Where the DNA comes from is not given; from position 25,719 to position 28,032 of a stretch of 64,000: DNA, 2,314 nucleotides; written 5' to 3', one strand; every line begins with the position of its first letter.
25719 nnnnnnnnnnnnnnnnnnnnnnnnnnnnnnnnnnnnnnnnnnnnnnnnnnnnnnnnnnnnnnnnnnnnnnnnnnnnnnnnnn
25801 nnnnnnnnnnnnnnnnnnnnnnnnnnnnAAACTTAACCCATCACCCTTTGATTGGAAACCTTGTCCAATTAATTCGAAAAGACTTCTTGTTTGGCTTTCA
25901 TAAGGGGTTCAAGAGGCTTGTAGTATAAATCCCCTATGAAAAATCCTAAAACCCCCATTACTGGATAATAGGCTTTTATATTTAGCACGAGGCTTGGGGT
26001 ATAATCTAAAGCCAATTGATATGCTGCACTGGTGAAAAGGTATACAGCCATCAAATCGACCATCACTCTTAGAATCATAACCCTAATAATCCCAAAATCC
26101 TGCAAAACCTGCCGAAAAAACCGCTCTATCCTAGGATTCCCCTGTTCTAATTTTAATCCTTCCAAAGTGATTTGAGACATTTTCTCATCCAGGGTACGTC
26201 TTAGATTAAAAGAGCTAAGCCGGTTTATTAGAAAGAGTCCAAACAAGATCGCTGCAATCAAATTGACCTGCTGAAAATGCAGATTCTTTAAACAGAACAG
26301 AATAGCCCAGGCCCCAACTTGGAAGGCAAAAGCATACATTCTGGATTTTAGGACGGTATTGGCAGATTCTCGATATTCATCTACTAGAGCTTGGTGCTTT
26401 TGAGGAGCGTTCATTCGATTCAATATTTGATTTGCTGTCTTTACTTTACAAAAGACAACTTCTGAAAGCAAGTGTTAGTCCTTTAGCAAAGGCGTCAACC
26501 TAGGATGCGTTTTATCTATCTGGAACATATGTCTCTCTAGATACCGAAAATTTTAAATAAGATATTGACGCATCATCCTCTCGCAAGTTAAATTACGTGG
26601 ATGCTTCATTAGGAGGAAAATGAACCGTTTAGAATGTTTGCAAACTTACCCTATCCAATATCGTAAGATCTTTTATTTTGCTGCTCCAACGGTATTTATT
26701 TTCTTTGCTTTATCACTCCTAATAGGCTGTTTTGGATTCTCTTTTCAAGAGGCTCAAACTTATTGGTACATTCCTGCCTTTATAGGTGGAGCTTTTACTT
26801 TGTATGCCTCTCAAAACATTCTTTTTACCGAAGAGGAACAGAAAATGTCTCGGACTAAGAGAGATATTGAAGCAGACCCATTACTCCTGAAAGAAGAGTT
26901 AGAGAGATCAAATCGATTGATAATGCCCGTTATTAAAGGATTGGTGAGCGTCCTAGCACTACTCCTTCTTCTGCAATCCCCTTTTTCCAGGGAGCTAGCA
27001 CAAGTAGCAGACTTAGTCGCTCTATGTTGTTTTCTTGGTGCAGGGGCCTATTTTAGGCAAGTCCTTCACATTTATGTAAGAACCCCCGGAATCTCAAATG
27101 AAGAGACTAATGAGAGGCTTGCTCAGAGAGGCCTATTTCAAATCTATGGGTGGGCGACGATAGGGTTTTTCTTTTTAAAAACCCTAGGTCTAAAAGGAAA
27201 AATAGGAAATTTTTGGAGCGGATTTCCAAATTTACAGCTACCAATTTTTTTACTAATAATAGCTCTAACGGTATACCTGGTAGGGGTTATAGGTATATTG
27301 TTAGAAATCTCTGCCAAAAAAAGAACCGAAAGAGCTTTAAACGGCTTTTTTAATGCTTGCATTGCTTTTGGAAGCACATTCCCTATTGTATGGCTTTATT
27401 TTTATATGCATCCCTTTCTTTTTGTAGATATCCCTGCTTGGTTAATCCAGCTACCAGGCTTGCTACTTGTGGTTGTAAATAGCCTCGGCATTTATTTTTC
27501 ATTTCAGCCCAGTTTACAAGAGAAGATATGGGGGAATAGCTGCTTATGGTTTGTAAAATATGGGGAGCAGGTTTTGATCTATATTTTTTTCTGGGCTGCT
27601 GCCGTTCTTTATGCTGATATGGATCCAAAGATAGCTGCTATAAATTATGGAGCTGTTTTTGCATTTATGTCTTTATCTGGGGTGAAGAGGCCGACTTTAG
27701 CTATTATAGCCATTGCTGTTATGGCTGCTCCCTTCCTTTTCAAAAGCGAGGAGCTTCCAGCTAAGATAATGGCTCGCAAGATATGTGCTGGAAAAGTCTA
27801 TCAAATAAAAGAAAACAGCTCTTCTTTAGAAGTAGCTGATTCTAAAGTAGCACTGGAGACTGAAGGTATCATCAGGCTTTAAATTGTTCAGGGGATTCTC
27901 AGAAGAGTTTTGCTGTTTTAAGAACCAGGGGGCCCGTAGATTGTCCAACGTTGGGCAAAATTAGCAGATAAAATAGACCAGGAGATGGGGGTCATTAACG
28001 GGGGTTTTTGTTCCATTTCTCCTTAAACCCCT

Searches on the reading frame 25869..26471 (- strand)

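Call 9: search_protein_families(library=pfam, proteins=[window:25869-26471:-], max_evalue=0.01)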
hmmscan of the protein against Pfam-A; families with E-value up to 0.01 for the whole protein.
window:25869-26471:- (200 aa): 0 families

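Call 84: search_protein_families(library=pfam, proteins=[window:25869-26471:-], max_evalue=10)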
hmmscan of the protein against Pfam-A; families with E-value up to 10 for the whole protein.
window:25869-26471:- (200 aa): 1 family
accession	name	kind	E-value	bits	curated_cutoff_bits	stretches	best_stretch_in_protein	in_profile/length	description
PF04304.18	DUF454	-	0.048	14.1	35.1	1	6-83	34-111/115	Protein of unknown function (DUF454)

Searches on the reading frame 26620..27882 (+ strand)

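Call 9: search_protein_families(library=pfam, proteins=[window:26620-27882:+], max_evalue=0.01)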
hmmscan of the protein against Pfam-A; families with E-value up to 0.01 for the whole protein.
window:26620-27882:+ (420 aa): 0 families

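Call 84: search_protein_families(library=pfam, proteins=[window:26620-27882:+], max_evalue=10)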
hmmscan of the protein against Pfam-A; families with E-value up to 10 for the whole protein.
window:26620-27882:+ (420 aa): 1 family
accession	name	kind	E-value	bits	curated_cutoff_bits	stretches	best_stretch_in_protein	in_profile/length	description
PF01538.23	HCV_NS2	-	1.8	8.6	25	0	249-289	56-96/195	Hepatitis C virus non-structural protein NS2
